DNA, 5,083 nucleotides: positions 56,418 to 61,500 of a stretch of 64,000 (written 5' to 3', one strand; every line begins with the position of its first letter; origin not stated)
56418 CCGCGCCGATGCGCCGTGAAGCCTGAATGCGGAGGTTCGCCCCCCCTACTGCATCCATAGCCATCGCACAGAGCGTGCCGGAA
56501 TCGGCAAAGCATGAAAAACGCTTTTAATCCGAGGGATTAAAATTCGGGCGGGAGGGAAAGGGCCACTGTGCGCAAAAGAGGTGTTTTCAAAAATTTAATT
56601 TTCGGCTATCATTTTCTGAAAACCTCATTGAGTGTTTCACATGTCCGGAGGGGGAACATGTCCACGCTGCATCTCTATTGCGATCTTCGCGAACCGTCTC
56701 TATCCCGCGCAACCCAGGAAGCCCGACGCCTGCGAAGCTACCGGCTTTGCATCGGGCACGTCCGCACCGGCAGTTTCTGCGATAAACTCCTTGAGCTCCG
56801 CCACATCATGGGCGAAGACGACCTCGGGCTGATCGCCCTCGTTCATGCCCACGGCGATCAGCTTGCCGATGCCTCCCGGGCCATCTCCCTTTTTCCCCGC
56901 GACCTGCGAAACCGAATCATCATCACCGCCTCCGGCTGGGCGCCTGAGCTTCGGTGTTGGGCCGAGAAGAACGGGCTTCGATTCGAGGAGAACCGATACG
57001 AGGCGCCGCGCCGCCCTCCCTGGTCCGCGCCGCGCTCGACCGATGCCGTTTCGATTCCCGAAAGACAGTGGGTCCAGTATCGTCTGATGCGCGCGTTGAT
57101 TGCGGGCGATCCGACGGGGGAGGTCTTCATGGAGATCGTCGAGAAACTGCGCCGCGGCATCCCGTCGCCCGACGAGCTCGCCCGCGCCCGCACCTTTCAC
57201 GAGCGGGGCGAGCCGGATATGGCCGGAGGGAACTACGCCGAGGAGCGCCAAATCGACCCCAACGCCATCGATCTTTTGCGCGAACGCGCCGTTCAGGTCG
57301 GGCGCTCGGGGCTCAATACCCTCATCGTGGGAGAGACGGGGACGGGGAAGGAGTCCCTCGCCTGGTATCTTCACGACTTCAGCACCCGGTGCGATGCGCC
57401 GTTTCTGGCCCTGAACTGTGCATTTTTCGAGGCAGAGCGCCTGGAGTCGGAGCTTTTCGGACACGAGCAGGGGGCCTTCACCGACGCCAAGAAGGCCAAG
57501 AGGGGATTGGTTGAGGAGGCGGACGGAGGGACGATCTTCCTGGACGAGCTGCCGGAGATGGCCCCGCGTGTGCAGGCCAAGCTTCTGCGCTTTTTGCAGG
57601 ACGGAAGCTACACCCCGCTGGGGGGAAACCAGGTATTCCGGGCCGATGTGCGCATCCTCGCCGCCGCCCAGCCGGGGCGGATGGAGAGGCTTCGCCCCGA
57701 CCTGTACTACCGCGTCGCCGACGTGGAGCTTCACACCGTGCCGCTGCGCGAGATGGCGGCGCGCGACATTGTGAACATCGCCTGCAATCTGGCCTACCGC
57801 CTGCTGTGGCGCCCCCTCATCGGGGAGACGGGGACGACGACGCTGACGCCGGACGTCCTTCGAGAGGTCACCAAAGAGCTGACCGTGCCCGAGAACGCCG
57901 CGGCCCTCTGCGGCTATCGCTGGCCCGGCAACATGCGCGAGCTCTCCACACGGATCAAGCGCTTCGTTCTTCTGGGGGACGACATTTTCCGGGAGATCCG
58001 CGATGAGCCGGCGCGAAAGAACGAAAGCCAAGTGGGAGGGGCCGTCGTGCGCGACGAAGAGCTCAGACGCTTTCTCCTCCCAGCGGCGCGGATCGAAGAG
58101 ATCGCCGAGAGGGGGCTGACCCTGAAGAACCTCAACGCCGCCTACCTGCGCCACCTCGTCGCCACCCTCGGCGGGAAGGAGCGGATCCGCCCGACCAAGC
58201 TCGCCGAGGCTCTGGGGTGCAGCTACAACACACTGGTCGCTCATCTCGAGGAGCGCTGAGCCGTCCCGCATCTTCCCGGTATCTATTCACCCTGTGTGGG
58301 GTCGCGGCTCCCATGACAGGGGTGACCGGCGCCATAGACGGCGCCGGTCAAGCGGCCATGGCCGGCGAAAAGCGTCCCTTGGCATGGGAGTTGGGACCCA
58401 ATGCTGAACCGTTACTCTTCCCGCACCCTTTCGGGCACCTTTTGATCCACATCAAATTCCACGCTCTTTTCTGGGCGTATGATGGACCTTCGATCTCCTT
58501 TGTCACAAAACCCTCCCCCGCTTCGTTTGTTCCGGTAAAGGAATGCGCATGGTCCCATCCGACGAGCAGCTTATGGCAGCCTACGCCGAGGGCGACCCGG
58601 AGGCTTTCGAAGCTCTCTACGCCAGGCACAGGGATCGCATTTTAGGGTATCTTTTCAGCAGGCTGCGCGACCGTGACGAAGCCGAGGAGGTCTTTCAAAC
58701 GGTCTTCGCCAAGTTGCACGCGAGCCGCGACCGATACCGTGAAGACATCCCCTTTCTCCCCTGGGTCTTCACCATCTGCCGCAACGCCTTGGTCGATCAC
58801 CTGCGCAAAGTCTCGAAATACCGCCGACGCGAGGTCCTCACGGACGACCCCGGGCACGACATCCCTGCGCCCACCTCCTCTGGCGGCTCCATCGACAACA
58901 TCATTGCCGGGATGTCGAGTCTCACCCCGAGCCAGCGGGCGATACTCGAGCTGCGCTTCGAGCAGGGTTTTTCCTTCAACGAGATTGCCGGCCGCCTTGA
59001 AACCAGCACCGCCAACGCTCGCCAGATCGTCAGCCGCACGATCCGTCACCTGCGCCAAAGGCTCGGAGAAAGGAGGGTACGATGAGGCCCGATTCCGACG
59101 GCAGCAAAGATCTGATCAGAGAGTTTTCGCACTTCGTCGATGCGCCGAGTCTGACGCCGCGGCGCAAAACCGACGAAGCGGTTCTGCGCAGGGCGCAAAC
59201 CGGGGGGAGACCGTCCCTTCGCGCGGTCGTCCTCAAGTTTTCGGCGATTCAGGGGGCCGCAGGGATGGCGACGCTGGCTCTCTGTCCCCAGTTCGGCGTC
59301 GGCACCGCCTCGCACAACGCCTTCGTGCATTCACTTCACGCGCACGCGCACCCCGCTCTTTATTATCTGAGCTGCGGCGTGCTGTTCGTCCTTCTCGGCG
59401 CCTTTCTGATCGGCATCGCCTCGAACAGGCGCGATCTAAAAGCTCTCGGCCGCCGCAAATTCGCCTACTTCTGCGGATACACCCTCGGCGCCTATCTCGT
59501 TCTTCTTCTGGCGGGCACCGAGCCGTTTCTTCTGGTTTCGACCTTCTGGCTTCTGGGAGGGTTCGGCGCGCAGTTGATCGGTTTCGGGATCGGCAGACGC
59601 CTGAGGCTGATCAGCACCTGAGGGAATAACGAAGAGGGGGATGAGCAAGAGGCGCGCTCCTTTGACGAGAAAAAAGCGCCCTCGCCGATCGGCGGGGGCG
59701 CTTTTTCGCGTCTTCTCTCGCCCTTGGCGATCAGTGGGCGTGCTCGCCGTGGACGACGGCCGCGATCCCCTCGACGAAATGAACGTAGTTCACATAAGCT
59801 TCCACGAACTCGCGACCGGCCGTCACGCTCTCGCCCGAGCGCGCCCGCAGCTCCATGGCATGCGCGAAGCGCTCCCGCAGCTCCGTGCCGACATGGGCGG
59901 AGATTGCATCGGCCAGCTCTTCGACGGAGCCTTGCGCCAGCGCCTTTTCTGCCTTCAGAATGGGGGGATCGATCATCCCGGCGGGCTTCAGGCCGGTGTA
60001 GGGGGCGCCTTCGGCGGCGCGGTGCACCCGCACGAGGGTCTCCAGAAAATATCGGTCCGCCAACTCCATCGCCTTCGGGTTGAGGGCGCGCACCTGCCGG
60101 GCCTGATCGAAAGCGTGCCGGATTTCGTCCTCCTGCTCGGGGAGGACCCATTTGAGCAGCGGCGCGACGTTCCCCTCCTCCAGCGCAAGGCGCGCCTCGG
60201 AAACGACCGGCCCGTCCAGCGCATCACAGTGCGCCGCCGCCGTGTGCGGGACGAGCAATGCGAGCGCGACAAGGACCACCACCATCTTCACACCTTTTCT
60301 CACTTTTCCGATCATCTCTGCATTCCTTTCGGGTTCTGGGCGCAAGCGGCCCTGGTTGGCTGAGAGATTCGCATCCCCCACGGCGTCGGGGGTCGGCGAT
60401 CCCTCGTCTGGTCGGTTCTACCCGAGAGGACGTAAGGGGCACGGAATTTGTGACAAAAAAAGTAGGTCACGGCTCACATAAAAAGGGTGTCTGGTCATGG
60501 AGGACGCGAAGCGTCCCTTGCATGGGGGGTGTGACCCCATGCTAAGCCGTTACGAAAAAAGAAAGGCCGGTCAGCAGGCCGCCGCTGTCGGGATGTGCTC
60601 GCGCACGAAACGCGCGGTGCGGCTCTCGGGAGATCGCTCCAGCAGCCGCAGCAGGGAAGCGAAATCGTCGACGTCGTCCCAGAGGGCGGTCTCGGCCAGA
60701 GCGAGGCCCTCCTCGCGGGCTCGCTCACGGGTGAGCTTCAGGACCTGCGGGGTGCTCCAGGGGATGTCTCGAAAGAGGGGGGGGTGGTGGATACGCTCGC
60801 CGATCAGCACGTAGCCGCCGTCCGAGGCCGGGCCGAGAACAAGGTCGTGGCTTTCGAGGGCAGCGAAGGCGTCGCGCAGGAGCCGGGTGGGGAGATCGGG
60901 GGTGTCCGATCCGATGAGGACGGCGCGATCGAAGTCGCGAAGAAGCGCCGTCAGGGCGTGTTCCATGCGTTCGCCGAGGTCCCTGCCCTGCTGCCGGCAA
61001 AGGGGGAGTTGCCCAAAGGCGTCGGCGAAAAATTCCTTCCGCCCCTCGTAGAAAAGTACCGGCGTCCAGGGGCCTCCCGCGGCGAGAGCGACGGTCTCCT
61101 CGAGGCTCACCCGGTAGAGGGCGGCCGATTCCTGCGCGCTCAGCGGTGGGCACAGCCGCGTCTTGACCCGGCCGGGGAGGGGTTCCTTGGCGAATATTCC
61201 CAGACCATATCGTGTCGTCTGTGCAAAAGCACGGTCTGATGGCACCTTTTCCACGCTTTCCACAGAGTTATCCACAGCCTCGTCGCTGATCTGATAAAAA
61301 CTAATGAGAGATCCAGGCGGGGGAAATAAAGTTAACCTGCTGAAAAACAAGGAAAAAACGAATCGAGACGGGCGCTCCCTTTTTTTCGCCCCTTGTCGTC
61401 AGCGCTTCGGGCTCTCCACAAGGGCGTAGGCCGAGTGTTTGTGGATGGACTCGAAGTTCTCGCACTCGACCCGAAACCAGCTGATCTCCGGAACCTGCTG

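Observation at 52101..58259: Low-G+C five-gene envelope-lipoprotein island apparently driven by a sigma-54 promoter and a divergent enhancer-binding protein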

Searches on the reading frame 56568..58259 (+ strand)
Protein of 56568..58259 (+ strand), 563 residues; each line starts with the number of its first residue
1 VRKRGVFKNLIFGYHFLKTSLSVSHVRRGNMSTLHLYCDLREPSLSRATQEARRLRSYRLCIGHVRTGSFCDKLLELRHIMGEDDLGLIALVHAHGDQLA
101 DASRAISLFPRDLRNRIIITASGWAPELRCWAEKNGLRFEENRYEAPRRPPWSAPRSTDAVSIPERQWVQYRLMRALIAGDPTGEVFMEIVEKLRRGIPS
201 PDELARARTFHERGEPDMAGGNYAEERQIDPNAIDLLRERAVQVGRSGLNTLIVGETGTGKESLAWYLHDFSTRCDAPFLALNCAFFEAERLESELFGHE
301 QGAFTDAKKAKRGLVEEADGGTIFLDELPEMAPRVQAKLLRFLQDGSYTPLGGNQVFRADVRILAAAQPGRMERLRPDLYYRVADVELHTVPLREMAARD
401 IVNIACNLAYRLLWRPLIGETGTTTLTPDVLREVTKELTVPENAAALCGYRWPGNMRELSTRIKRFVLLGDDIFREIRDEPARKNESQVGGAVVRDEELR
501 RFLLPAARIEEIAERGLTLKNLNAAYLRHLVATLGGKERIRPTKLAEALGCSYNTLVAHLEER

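Call 3: search_protein_families(library=pfam, proteins=[window:56568-58259:+], max_evalue=0.1)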
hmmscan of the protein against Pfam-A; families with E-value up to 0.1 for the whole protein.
window:56568-58259:+ (563 aa): 8 families
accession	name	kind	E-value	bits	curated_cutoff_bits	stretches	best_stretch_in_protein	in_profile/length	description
PF00158.32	Sigma54_activat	-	7.9e-49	166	20.2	1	234-388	8-167/168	Sigma-54 interaction domain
PF14532.12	Sigma54_activ_2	-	9.2e-10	39.3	25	1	234-346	7-96/138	Sigma-54 interaction domain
PF07728.20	AAA_5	-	3.3e-07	30.8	22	1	251-382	2-138/139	AAA domain (dynein-related subfamily)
PF25601.1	AAA_lid_14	-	4e-06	27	27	1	441-472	31-62/87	AAA+ ATPase lid domain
PF01078.27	Mg_chelatase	-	0.0002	21.3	20.3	1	308-371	95-160/207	Magnesium chelatase, subunit ChlI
PF07724.20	AAA_2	-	0.00032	21.2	27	1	250-357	5-113/166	AAA domain (Cdc48 subfamily)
PF00004.35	AAA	-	0.001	20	21.2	1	252-383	2-123/131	ATPase family associated with various cellular activities (AAA)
PF00493.29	MCM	-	0.059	12.9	23.3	0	246-369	55-173/224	MCM P-loop domain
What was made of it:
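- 56658..58259 (+): Sigma-54 enhancer-binding protein (533 aa). Its parts are a receiver-like (beta-alpha)5 domain without a phospho-acceptor Asp, a helical linker, an AAA+ domain (GAFTDA loop) and a C-terminal HTH. Sigma54_activat 7.9e-49 (call 3).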

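Call 6: search_protein_families(library=ncbifam, proteins=[window:56568-58259:+], max_evalue=0.1)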
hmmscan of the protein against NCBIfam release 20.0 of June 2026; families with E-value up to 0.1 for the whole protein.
window:56568-58259:+ (563 aa): 28 families (the best 25 are shown)
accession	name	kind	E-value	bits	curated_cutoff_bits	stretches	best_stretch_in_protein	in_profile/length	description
TIGR01817.1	nifA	equivalog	2.5e-52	178.3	528.85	1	232-472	203-430/534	nif-specific transcriptional activator NifA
TIGR01818.1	ntrC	equivalog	5.3e-52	177.2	558.6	1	244-561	153-461/463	nitrogen regulation protein NR(I)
NF003451.0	PRK05022.1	equivalog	6.1e-50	170.4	476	1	234-469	199-422/512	nitric oxide reductase transcriptional regulator NorR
NF038308.1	RNA_repair_RtcR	equivalog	6.2e-50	170.5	650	1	244-472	199-424/530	RNA repair transcriptional activator RtcR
NF008469.0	PRK11361.1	equivalog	9e-49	166.4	714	1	230-479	149-387/461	acetoacetate metabolism transcriptional regulator AtoC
NF050807.1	TransRegFlbDCaul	equivalog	2.7e-48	165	750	1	239-561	132-436/454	sigma-54-dependent transcriptional regulator FlbD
TIGR02915.1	PEP_resp_reg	equivalog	7.5e-48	163.5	502.6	1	239-472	153-374/445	PEP-CTERM-box response regulator transcription factor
TIGR02974.1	phageshock_pspF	equivalog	1.5e-47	162.5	443.55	1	240-556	14-329/336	phage shock protein operon transcriptional activator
NF041552.1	TF_PrdR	equivalog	1.2e-45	155.9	795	1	239-472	281-502/577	sigma-54 dependent transcriptional regulator PrdR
NF008085.0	PRK10820.1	equivalog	1.6e-45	155.7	576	1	249-465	228-432/520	transcriptional regulator TyrR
NF041946.1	LuxO_transreg_Vib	equivalog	4.6e-45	154.3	800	1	250-472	158-368/463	quorum-sensing sigma-54 dependent transcriptional regulator LuxO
TIGR02329.1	propionate_PrpR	equivalog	1e-43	149.8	499.2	1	237-468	224-448/526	propionate catabolism operon regulatory protein PrpR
NF049963.1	RespRegFlgRCampy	domain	7.6e-43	147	750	1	244-471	153-368/429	fla regulon two-component system response regulator FlgR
NF041906.1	V4R_TF_MobR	exception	3.6e-42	144.6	999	1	247-472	254-467/544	phenol degradation transcriptional regulator MobR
NF008176.1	PRK10923.1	equivalog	6.7e-42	143.7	620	1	243-489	156-390/469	nitrogen regulation protein NR(I)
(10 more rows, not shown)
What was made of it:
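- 56658..58259 (+): NtrC, NifA and PspF models align as far as residue 561 of the ORF (call 6).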

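Call 7: search_protein_families(library=padloc, proteins=[window:56568-58259:+], max_evalue=0.1)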
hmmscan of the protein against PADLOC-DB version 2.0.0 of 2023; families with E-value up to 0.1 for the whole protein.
window:56568-58259:+ (563 aa): 3 families
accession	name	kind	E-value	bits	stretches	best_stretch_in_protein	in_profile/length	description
PDLC01995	RtcR_PspF2--CARF_AAA_HTH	-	1e-65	220.7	1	231-561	173-476/481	-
PDLC01994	RtcR_PspF1--CARF_AAA_HTH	-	1.1e-39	134.8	1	251-560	184-465/468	-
PDLC01993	RtcR--CARF_AAA_HTH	-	6.3e-32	108.7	1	246-471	202-423/523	-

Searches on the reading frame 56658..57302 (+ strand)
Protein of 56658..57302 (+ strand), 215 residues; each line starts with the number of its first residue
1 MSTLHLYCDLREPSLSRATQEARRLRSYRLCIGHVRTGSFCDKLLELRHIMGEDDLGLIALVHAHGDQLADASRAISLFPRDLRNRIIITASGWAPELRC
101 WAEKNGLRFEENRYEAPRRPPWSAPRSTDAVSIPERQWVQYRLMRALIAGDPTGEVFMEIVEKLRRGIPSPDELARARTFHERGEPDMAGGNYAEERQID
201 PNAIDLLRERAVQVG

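Call 44: find_homologous_proteins(query=window:56658-57302:+, max_evalue=0.001)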
Query seq(215 aa) (215 aa): 6 proteins with E <= 0.001 among 2000 candidates.
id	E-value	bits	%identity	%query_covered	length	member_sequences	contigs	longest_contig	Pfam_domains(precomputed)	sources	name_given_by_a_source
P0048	4.3e-66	241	56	95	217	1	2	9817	-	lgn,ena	-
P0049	3.2e-63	231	55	100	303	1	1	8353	PF00158.33,PF14532.13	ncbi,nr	ncbi:MAG: hypothetical protein EG828_08330, partial [Deltaproteobacteria bacterium]|nr:hypothetical 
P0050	1.9e-56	209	53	89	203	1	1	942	-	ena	-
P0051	2.2e-35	140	55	60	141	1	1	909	-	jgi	jgi:hypothetical protein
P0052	3.2e-19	87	59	39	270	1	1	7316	PF00158.33,PF14532.13,PF07728.21,PF01078.28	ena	-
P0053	1.1e-8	53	71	20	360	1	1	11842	PF00158.33,PF25601.2,PF14532.13,PF07728.21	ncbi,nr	ncbi:MAG: sigma-54-dependent Fis family transcriptional regulator [Steroidobacteraceae bacterium]|nr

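Call 70: predict_structure(alignment_id=A4)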
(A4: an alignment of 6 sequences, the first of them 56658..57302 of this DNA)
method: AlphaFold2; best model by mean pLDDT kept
length: 215 residues; sequences in the alignment: 6
mean_pLDDT: 69.2   pTM: 0.48
mean pLDDT of the five models: 69.2, 64.4, 61.9, 56.2, 54.5
residues with pLDDT >= 90: 12; 70-90: 101; 50-70: 76; < 50: 26
segments of 3 or more residues with pLDDT < 50: 118-128, 186-191, 211-215
pLDDT, mean of each block of 10 residues (from residue 1): 72 56 62 64 86 83 77 90 87 78 89 56 41 68 68 74 77 79 52 54 54 41
secondary structure, 60 per line:
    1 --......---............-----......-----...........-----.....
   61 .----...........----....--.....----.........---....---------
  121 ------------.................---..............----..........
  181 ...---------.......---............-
elements in order: E3-8 H12-23 E29-34 H40-50 E56-61 H66-76 H81-84 E87-91 H96-104 E108-111 H133-149 H153-166 H171-183 H193-199 H203-214
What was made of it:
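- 56658..58259 (+): AF2 model of residues 1-215: pLDDT 69, strand-helix order beta1-alpha1...beta5 (call 70).
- On Response-regulator receiver (REC) domain: AF2 model of residues 1-112 with pLDDT 56-90 (call 70).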

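Call 72: fold_search(model_id=the predicted structure, library=pdb)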
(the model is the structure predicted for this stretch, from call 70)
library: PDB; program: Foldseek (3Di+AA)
matches with E <= 10: 1566; with E <= 0.001: 0
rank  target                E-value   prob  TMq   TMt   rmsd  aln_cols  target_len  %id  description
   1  6vga_MODEL_1_A        2.7e-03  1.00  0.29  0.51   5.2       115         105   14  De novo designed Rossmann fold protein ROS2_835 (released 2020-08-19)
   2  4dad                  6.1e-03  1.00  0.38  0.57   3.2       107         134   14  Crystal structure of a Putative pilus assembly-related protein (BPSS2195) from Burkholderia pseudomallei K96243 at 2.50  (released 2012-01-25)
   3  6h0d                  1.0e-02  1.00  0.36  0.21   4.3       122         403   11  Metal soaked Flv1 flavodiiron core from Synechocystis sp. PCC6803 (released 2019-01-30)
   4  7pva_D                1.0e-02  0.90  0.34  0.16  19.3       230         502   12  1.9 Angstrom crystal structure of dimeric PorX, co-crystallized in the presence of zinc (released 2022-12-14)
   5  7pv7_B                1.2e-02  0.90  0.34  0.16  19.0       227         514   12  Crystal structure of dimeric Porphyromonas gingivalis PorX, a type 9 secretion system response regulator. (released 2022-12-14)
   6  7pvk_A                1.3e-02  0.89  0.34  0.16  18.4       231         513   12  X-ray structure of dimeric PorX (T272A mutant), in complex with pGpG. (released 2022-12-14)
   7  1j4a_A                1.4e-02  0.98  0.32  0.22   7.3       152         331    8  INSIGHTS INTO DOMAIN CLOSURE, SUBSTRATE SPECIFICITY AND CATALYSIS OF D-LACTATE DEHYDROGENASE FROM LACTOBACILLUS BULGAR (released 2002-05-29)
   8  8p6f_B                1.4e-02  0.89  0.32  0.16  18.9       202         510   12  Crystal structure of PorX-Fj (released 2024-04-03)
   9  4yaw_A                1.5e-02  0.99  0.33  0.14   5.2       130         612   15  Reduced CYPOR mutant - G141del (released 2016-03-02)
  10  8ted_A                1.6e-02  0.91  0.33  0.16  18.9       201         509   12  PorX primitive orthorhombic crystal form (released 2024-04-17)
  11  3bre_A                1.7e-02  1.00  0.36  0.25   3.8       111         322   14  Crystal Structure of P.aeruginosa PA3702 (released 2008-04-01)
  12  1i3c_A                1.8e-02  0.99  0.36  0.49   5.5       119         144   14  RESPONSE REGULATOR FOR CYANOBACTERIAL PHYTOCHROME, RCP1 (released 2002-03-06)
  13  4kfc_B                1.8e-02  0.93  0.37  0.36  15.5       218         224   11  Crystal structure of a hyperactive mutant of response regulator KdpE complexed to its promoter DNA (released 2014-02-19)
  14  1i3c_B                1.9e-02  0.99  0.36  0.50   4.4       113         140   14  RESPONSE REGULATOR FOR CYANOBACTERIAL PHYTOCHROME, RCP1 (released 2002-03-06)
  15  5xt2_E                1.9e-02  0.87  0.33  0.35  19.0       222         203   15  Crystal structures of full-length FixJ from B. japonicum crystallized in space group P212121 (released 2018-05-23)
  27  4n0p_D                3.0e-02  1.00  0.38  0.57   3.4       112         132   11  Crystal structure of a pilus assembly protein CpaE (CC_2943) from Caulobacter crescentus CB15 at 1.75 A resolution (PS (released 2013-11-27)
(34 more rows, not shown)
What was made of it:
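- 56658..58259 (+): Foldseek top hits are receiver and pseudo-receiver domains: CpaE-N 4dad/4n0p, KdpE, Rcp1, PorX; TM about 0.5-0.6, rmsd 3.2-3.7 (call 72).
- On RtcR-type CARF bEBP: The N-terminus folds like a receiver (calls 70, 72).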

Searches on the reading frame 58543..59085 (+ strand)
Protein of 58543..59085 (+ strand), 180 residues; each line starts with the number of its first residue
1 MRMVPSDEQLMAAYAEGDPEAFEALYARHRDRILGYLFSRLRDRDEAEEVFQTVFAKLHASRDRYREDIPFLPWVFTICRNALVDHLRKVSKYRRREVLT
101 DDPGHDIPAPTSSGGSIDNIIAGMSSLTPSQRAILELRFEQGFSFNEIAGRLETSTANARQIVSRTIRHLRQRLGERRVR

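Call 77: search_protein_families(library=pfam, proteins=[window:58543-59085:+], max_evalue=0.001)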
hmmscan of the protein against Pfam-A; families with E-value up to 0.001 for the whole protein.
window:58543-59085:+ (180 aa): 4 families
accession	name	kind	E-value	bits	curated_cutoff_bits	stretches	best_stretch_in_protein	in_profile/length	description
PF04542.20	Sigma70_r2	-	2.8e-14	53.1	24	1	25-91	1-69/71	Sigma-70 region 2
PF04545.22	Sigma70_r4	-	6.9e-12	45.1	24.1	1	124-172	2-50/50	Sigma-70, region 4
PF08281.18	Sigma70_r4_2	-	1.3e-08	34.8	25.7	1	120-170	4-54/54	Sigma-70, region 4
PF07638.17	Sigma70_ECF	-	1.3e-05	25.7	21.1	1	11-160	8-169/185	ECF sigma factor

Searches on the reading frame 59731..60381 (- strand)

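Call 77: search_protein_families(library=pfam, proteins=[window:59731-60381:-], max_evalue=0.001)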
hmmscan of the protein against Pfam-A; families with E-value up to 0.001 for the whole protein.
window:59731-60381:- (216 aa): 1 family
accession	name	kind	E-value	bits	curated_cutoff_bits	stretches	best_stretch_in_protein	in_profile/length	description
PF20046.4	DUF6448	-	9.1e-60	201.3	27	1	56-202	1-147/147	Family of unknown function (DUF6448)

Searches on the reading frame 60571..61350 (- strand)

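Call 77: search_protein_families(library=pfam, proteins=[window:60571-61350:-], max_evalue=0.001)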
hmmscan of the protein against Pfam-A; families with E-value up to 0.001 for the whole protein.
window:60571-61350:- (259 aa): 2 families
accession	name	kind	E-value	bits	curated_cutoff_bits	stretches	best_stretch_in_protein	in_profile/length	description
PF09837.15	DUF2064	-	2.6e-32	111.6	25.8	1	89-200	5-120/120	Uncharacterized protein conserved in bacteria (DUF2064)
PF01983.22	CofC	-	3.7e-05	23.5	22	1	62-181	13-129/217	Guanylyl transferase CofC like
